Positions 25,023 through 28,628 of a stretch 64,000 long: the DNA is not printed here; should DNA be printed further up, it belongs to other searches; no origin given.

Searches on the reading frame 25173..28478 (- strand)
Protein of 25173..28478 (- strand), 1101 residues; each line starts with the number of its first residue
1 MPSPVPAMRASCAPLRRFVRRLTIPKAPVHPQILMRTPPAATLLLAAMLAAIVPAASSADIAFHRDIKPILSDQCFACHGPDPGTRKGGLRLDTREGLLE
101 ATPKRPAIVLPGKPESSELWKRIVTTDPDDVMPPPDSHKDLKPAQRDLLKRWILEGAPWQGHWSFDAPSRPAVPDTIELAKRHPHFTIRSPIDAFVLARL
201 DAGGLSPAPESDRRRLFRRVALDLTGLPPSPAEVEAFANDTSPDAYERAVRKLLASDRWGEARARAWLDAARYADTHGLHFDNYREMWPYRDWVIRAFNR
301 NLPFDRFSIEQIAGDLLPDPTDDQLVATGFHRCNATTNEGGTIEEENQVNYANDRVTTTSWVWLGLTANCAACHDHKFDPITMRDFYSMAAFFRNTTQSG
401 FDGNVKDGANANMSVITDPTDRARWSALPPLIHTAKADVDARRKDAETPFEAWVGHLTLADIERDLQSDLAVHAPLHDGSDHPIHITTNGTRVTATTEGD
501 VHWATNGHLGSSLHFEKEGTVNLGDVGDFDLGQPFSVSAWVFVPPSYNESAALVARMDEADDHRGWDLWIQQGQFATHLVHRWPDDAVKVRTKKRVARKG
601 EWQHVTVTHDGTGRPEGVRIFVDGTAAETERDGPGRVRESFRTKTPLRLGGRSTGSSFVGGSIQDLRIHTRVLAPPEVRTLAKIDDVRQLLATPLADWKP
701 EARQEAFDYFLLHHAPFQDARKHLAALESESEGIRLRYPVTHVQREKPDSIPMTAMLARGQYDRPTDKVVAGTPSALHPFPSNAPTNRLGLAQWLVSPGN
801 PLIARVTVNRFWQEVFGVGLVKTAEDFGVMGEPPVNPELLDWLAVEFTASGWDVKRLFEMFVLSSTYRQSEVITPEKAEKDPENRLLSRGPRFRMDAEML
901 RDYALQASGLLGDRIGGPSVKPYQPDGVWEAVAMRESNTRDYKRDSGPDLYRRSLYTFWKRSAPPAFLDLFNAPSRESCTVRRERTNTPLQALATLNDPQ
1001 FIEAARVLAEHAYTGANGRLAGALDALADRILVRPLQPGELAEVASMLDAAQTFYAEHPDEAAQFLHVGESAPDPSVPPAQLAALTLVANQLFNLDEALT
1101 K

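Call 11: search_protein_families(library=pfam, proteins=[window:25173-28478:-], max_evalue=0.001)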
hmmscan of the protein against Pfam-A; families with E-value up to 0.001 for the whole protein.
window:25173-28478:- (1101 aa): 6 families
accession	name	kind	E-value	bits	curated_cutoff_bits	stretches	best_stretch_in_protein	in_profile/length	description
PF07587.16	PSD1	-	4.6e-95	318.1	28.5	1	787-1047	1-243/244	Protein of unknown function (DUF1553)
PF07583.16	PSCyt2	-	2.7e-83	279.5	29.8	1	191-397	1-208/209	Protein of unknown function (DUF1549)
PF13385.13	Laminin_G_3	-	3e-21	76.6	27.6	1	518-678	4-150/151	Concanavalin A-like lectin/glucanases superfamily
PF07635.16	PSCyt1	-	4.6e-19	69.2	22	1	75-136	1-59/59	Planctomycete cytochrome C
PF02210.31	Laminin_G_2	-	3.7e-05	24.6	22.9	0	566-668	21-123/126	Laminin G domain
PF13442.11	Cytochrome_CBB3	-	0.0002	22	27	0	68-153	7-68/68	Cytochrome C oxidase, cbb3-type, subunit III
